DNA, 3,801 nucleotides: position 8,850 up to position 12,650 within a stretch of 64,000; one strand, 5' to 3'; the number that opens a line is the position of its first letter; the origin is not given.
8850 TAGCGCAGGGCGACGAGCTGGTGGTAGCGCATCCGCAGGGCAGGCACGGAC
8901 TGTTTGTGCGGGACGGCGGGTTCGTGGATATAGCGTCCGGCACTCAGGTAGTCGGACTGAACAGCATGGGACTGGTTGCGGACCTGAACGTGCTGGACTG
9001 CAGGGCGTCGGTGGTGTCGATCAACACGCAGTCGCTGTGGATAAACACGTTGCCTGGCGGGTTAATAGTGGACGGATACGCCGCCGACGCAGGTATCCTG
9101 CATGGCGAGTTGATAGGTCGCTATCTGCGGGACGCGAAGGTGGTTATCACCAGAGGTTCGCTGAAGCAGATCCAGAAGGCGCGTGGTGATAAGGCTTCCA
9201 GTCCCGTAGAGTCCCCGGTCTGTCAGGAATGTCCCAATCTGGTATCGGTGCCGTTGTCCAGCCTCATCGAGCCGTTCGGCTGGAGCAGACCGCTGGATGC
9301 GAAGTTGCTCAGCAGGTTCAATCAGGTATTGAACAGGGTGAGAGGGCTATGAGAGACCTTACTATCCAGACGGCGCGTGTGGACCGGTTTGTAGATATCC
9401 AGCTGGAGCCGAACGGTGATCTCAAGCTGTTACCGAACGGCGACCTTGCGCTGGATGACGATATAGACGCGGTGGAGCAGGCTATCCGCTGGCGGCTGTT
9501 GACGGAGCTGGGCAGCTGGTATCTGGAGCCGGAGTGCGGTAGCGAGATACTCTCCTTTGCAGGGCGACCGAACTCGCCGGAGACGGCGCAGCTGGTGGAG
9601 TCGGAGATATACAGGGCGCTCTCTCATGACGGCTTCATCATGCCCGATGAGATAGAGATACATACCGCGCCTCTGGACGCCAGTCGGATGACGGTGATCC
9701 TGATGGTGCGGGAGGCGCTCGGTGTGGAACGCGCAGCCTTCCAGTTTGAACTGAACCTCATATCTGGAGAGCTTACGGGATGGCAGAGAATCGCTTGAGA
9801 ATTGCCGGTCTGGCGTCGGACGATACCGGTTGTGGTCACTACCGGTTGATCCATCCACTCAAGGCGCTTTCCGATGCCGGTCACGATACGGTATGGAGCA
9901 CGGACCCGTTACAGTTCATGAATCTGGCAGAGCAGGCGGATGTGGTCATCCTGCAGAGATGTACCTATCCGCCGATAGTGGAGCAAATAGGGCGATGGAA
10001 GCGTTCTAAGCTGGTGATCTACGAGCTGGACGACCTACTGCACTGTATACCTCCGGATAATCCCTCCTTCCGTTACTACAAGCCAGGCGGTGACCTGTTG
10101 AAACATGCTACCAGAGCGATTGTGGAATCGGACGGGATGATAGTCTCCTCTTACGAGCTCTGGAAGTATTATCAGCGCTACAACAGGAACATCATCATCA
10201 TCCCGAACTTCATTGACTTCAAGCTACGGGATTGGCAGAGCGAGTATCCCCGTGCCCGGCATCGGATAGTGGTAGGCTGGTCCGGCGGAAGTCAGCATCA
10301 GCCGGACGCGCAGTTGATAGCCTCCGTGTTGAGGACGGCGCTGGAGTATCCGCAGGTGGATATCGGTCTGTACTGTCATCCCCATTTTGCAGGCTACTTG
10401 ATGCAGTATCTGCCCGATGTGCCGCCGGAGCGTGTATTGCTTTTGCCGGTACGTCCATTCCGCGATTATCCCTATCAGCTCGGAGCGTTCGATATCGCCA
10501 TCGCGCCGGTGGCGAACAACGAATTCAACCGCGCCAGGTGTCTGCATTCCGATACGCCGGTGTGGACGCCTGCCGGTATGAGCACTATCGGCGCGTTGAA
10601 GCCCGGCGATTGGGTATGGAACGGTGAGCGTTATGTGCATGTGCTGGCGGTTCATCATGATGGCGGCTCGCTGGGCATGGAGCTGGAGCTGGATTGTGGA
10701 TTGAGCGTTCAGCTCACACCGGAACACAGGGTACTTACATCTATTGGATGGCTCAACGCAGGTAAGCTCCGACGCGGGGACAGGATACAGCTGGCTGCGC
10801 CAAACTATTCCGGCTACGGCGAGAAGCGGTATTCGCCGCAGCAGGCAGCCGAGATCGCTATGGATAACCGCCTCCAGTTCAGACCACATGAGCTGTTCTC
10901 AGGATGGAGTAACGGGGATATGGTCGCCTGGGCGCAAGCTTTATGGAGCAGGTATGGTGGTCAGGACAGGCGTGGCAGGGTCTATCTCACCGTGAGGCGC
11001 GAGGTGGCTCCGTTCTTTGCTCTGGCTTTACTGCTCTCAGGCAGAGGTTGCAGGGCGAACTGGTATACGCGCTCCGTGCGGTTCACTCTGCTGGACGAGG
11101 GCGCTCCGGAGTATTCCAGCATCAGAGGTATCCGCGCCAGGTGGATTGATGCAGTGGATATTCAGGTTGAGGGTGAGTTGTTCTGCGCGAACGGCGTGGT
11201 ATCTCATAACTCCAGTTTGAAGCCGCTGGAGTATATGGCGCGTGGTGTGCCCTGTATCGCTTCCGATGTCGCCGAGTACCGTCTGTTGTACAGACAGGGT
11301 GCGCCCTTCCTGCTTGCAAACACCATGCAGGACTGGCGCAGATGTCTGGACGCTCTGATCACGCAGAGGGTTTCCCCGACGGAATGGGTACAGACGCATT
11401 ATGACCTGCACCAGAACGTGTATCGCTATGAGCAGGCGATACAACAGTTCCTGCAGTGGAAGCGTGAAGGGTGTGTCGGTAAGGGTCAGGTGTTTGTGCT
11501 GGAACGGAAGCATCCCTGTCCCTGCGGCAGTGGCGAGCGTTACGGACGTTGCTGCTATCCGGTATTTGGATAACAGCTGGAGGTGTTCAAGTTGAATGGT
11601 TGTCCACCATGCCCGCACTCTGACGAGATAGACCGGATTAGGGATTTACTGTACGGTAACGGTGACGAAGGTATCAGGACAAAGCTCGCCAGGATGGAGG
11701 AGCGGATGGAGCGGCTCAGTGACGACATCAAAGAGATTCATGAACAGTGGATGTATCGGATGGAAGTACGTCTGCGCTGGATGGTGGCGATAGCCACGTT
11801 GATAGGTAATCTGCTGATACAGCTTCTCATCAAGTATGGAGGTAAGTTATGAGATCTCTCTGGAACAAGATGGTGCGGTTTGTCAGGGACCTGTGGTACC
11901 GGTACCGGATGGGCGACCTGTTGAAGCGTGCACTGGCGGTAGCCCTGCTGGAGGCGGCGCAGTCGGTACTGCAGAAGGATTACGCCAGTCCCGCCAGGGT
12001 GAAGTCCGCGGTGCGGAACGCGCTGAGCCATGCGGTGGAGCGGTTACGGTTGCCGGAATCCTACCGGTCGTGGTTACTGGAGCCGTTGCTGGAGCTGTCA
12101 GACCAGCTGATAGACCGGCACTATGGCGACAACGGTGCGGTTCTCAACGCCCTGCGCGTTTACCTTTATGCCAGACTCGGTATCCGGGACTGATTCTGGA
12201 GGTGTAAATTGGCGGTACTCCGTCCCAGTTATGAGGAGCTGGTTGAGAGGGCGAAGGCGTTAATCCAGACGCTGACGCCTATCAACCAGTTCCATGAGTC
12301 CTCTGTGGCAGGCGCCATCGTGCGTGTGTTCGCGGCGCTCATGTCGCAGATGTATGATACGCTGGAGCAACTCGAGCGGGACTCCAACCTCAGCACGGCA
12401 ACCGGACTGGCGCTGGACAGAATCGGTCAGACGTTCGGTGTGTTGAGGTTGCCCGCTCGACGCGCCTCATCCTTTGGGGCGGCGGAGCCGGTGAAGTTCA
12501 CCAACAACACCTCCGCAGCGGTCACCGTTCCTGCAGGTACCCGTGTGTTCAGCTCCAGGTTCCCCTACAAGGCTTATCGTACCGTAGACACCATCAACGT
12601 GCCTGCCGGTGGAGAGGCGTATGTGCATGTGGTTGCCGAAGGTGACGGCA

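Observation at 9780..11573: Second intein, inserted in the nucleotide-sugar motif of a GT-B glycosyltransferase-like protein with a SEC-C tail, in the baseplate region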

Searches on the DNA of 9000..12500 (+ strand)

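Call 6: search_dna_similar(query=window:9000-12500:+, collection=phages, mode=distant, max_rows=20)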
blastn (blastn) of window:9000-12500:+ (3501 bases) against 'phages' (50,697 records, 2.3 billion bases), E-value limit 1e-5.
No match.

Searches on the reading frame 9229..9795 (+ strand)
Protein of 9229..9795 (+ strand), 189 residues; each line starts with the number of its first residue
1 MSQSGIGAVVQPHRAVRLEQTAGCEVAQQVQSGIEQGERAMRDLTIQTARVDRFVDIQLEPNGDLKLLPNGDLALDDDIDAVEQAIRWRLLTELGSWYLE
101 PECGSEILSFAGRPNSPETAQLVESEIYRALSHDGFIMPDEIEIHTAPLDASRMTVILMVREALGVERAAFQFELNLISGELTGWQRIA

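Call 12: search_protein_families(library=phrogs, max_evalue=0.001, proteins=[window:9229-9795:+])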
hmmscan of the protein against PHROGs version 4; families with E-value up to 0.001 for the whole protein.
window:9229-9795:+ (189 aa): 6 families
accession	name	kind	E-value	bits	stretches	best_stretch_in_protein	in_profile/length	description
phrog_120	-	tail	2.5e-11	44.9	1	56-132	58-135/303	baseplate wedge subunit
phrog_975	-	tail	1e-10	42.2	1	70-137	125-192/238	baseplate protein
phrog_25235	-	unknown function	1e-08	36.4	1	55-180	4-128/138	-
phrog_43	-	tail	2.1e-07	31.7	1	77-132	17-72/126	baseplate wedge subunit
phrog_261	-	tail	1.5e-06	29.2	1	69-132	34-98/312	baseplate wedge subunit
phrog_2669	-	tail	9.5e-05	23.6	1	62-131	9-77/138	baseplate protein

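Call 13: search_protein_families(library=pfam, max_evalue=0.01, proteins=[window:9229-9795:+])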
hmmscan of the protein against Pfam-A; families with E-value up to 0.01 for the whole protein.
window:9229-9795:+ (189 aa): 1 family
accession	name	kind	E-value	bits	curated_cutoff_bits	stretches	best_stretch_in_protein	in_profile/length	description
PF04965.19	GPW_gp25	-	0.00044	20.4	27.2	1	79-133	4-58/96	Baseplate wedge protein gp25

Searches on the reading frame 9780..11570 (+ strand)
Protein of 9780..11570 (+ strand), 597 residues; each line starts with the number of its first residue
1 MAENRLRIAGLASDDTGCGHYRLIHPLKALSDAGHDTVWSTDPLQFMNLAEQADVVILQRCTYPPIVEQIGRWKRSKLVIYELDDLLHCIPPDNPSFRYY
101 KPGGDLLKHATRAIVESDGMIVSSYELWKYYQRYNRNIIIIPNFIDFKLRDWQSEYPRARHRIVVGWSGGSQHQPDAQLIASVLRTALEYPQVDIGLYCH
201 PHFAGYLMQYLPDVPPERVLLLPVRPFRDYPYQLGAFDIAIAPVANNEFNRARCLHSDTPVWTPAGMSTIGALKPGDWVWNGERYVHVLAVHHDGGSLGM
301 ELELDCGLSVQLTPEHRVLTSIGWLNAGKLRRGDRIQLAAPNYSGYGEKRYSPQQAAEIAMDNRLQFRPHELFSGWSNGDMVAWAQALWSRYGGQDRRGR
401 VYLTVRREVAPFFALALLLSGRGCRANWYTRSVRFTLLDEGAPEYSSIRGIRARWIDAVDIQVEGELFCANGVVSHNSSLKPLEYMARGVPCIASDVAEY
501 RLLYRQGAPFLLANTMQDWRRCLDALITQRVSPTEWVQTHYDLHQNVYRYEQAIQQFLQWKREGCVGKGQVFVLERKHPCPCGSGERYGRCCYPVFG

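Call 4: search_protein_families(library=pfam, max_evalue=1, proteins=[window:9780-11570:+])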
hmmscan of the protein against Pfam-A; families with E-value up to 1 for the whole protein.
window:9780-11570:+ (597 aa): 6 families
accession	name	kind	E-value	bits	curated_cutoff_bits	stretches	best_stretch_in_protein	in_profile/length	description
PF02810.21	SEC-C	-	0.00068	19.9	20.4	1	579-594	4-19/19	SEC-C motif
PF13524.12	Glyco_trans_1_2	-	0.0018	18.7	25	1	476-559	61-144/144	Glycosyl transferase-like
PF13692.12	Glyco_trans_1_4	-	0.0026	18.5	27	1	475-522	86-135/142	Glycosyl transferases group 1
PF14890.11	Intein_splicing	-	0.0041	17.4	35.8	1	292-477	43-155/155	Intein splicing domain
PF13403.11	Hint_2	-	0.069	14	28.4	0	254-281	2-29/147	Hint domain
PF00534.26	Glycos_transf_1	-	0.19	11.7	26.4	1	480-508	107-135/172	Glycosyl transferases group 1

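Call 5: search_protein_families(library=ncbifam, max_evalue=1, proteins=[window:9780-11570:+])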
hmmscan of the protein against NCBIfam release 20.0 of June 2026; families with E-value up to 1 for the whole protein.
window:9780-11570:+ (597 aa): 11 families
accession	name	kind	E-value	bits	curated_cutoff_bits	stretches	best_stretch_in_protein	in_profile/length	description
NF007072.0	PRK09519.1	equivalog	5.6e-06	25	1024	1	299-356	307-363/790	intein-containing recombinase RecA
NF011418.0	PRK14845.1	equivalog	0.00011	20.1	756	1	287-341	83-135/1049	translation initiation factor IF-2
NF004088.0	PRK05590.1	equivalog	0.00038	20.8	140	1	545-592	118-163/166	hypothetical protein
TIGR04063.1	stp3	hypoth_equivalog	0.0015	17.5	442.05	1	479-557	308-395/397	TIGR04063 family PEP-CTERM/XrtA system glycosyltransferase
NF002449.0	PRK01617.1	equivalog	0.003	17.9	141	1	558-592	118-152/154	hypothetical protein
TIGR04102.1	SWIM_PBPRA1643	hypoth_equivalog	0.0039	17.6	68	1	575-592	90-107/108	PBPRA1643 family SWIM/SEC-C metal-binding motif protein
TIGR01445.1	intein_Nterm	domain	0.023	15.7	24.5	1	254-320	1-83/83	intein N-terminal splicing region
NF038136.1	rSAM_Rv_intein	exception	0.051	12.4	700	0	253-339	75-169/574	intein-containing Rv2578c family radical SAM protein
NF007704.0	PRK10396.1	equivalog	0.053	13.5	149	1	575-592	202-219/221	hypothetical protein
NF001213.0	PRK00183.1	equivalog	0.086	12.9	158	1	575-594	135-154/157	hypothetical protein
NF002592.0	PRK02250.1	equivalog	0.23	11.6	158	1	574-592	148-166/167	hypothetical protein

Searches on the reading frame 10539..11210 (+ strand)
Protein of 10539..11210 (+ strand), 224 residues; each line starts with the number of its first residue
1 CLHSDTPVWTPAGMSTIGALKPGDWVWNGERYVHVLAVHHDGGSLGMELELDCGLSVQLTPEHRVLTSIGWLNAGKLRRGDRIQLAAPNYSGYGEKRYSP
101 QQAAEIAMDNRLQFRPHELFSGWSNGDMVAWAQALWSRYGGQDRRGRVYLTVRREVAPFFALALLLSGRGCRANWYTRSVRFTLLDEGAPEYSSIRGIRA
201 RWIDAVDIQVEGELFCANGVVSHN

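Call 4: search_protein_families(library=pfam, max_evalue=1, proteins=[window:10539-11210:+])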
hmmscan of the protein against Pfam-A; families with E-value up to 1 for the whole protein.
seq(224 aa): 2 families
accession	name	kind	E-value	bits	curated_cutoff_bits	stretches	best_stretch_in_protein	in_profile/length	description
PF14890.11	Intein_splicing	-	0.00033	20.9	35.8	1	39-224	43-155/155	Intein splicing domain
PF13403.11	Hint_2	-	0.0075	17.1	28.4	1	1-28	2-29/147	Hint domain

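Call 5: search_protein_families(library=ncbifam, max_evalue=1, proteins=[window:10539-11210:+])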
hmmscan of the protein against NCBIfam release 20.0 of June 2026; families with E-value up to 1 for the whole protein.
seq(224 aa): 6 families
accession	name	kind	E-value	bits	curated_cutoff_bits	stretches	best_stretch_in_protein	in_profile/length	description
NF007072.0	PRK09519.1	equivalog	1.9e-06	26.5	1024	1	45-104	306-364/790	intein-containing recombinase RecA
NF011418.0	PRK14845.1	equivalog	2.9e-05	22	756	1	34-90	83-137/1049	translation initiation factor IF-2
TIGR01445.1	intein_Nterm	domain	0.0022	18.9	24.5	1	1-67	1-83/83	intein N-terminal splicing region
NF038136.1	rSAM_Rv_intein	exception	0.016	14.1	700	1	1-87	76-170/574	intein-containing Rv2578c family radical SAM protein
NF005852.0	PRK07773.1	equivalog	0.15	10.3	780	1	43-85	450-492/886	replicative DNA helicase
NF038162.1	RtcB_rel_intein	exception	0.17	9.8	1150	0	4-26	165-187/961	intein-containing RtcB family protein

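Call 14: find_homologous_proteins(query=window:10539-11210:+, max_evalue=0.001)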
Query window:10539-11210:+: 350 candidates shared short words with the query, none scored E <= 0.001.

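Call 32: search_solved_structures(query=window:10539-11210:+, max_evalue=1, show_alignments=3)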
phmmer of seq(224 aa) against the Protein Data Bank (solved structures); distinct sequences matched with E-value up to 1: 12.
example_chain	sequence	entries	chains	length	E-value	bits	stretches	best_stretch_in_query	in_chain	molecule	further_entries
2imz_A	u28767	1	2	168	1.4e-07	34.4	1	49-110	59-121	Endonuclease PI-MtuI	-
2in9_A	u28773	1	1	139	1.1e-06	31.5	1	48-99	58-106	Endonuclease PI-MtuI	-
3ifj_A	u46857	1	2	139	1.1e-06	31.4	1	48-99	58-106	Endonuclease PI-MtuI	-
3igd_A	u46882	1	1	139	1.4e-06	31.2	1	48-99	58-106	Endonuclease PI-MtuI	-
2in0_A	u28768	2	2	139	2.6e-06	30.2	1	48-99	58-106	Endonuclease PI-MtuI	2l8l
5k08_A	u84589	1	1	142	4.1e-06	29.6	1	48-99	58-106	RecA mini intein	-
5i0a_A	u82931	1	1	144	4.2e-06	29.6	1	48-99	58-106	Intein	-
2in8_A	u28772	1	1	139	4.6e-06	29.4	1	48-99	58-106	Endonuclease PI-MtuI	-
6qaz_A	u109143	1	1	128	0.00058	22.6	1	5-80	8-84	cyanophage-like gp41-1 intein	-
6riz_A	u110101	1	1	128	0.0082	18.8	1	5-80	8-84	gp41-1 intein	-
6rix_A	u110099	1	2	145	0.032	16.9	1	5-99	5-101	Replicative DNA helicase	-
6riy_A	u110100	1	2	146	0.033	16.8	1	5-99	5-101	Replicative DNA helicase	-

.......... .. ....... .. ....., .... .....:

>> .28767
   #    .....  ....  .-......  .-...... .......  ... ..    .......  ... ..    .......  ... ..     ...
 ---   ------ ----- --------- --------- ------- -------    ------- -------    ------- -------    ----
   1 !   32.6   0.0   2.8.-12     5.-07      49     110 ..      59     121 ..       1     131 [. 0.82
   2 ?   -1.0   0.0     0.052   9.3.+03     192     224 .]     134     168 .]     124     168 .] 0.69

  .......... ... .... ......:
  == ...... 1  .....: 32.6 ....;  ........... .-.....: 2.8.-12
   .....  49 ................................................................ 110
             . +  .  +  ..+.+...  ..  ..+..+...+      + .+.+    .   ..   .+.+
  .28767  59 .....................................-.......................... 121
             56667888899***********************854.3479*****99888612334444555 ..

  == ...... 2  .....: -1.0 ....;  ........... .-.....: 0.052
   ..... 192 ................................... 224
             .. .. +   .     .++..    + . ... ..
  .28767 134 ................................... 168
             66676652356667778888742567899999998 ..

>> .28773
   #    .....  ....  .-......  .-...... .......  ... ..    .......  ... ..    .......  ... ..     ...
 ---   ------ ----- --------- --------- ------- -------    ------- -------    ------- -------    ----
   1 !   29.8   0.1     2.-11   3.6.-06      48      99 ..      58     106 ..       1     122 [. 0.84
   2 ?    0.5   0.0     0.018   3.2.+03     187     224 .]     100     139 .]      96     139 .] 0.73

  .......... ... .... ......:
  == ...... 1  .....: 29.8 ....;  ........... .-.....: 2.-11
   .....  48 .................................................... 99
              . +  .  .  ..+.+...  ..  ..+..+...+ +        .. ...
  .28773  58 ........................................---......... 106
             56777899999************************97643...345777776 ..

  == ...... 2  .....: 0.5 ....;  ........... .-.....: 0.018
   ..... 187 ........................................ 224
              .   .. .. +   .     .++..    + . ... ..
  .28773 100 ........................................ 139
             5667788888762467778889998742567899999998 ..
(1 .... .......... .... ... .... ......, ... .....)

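Call 39: predict_structure(alignment_id=A3)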
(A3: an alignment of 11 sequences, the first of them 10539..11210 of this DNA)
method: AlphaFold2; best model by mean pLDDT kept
length: 224 residues; sequences in the alignment: 11
mean_pLDDT: 94.3   pTM: 0.89
mean pLDDT of the five models: 94.3, 94.1, 94.0, 93.5, 93.4
residues with pLDDT >= 90: 204; 70-90: 20; 50-70: 0; < 50: 0
segments of 3 or more residues with pLDDT < 50: none
pLDDT, mean of each block of 10 residues (from residue 1): 95 93 96 97 96 97 95 97 96 91 91 80 95 95 93 94 96 96 94 97 96 95 87
secondary structure, 60 per line:
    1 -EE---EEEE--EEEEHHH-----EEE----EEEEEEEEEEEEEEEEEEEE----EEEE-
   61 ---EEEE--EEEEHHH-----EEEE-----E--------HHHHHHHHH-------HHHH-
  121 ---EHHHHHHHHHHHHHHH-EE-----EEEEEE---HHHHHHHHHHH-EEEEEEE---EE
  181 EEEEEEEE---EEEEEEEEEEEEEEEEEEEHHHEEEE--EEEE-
elements in order: E7-10 E13-16 E25-27 E32-51 E56-59 E64-67 E70-73 E82-85 H100-108 H116-119 H125-139 E148-153 H157-167 E169-175 E179-188 E192-210 E214-217 E220-223

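Call 41: fold_search(model_id=the predicted structure, library=pdb)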
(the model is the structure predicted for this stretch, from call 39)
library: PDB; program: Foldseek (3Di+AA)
matches with E <= 10: 485; with E <= 0.001: 57
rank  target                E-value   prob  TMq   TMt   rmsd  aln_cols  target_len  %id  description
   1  3ifj_A                2.3e-09  1.00  0.47  0.74   6.7       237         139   18  Crystal structure of Mtu recA intein, splicing domain (released 2009-10-06)
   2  2imz_A                2.6e-09  1.00  0.48  0.72   6.6       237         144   19  Crystal structure of Mtu recA intein splicing domain (released 2007-05-01)
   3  7qsu                  4.6e-09  1.00  0.63  0.42   7.3       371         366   14  Crystal structure of homing endonuclease-associated TliVMA intein (C1A, d333-339) (released 2022-03-30)
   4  2in0                  7.3e-09  1.00  0.48  0.75   6.4       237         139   18  crystal structure of Mtu recA intein splicing domain (released 2007-05-01)
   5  2imz_B                1.4e-08  1.00  0.49  0.77   7.4       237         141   18  Crystal structure of Mtu recA intein splicing domain (released 2007-05-01)
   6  5i0a                  1.6e-08  1.00  0.47  0.73   7.1       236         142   17  RecA mini intein in complex with cisplatin (released 2016-09-21)
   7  3igd                  1.7e-08  1.00  0.49  0.77   5.7       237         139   18  Crystal structure of Mtu recA intein, splicing domain (released 2009-10-06)
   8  2in8                  3.6e-08  1.00  0.47  0.74   5.5       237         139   18  crystal structure of Mtu recA intein, splicing domain (released 2007-05-01)
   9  7qst                  4.5e-08  1.00  0.51  0.35  10.2       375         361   12  Crystal structure of homing endonuclease-associated PhoVMA intein (C1A) (released 2022-03-30)
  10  6qaz                  7.1e-08  1.00  0.45  0.77   7.1       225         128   16  Crystal structure of gp41-1 intein (released 2019-11-13)
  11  2in9                  7.6e-08  1.00  0.50  0.78   4.6       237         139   18  crystal structure of Mtu recA intein, splicing domain (released 2007-05-01)
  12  6riz                  1.1e-07  1.00  0.51  0.88   5.7       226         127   16  Crystal structure of gp41-1 intein (C1A, F65W, D107C) (released 2020-04-29)
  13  7qss                  2.6e-07  1.00  0.60  0.35   8.1       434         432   11  Crystal structure of homing endonuclease-associated TliVMA intein (C1A) (released 2022-03-30)
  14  6frg                  2.8e-07  1.00  0.50  0.69   8.4       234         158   13  Crystal structure of G-1F mutant of Ssp DnaB Mini-Intein variant M86 (released 2019-01-30)
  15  6frh_A                7.8e-07  1.00  0.49  0.67   7.0       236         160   14  Crystal structure of Ssp DnaB Mini-Intein variant M86 (released 2019-01-30)
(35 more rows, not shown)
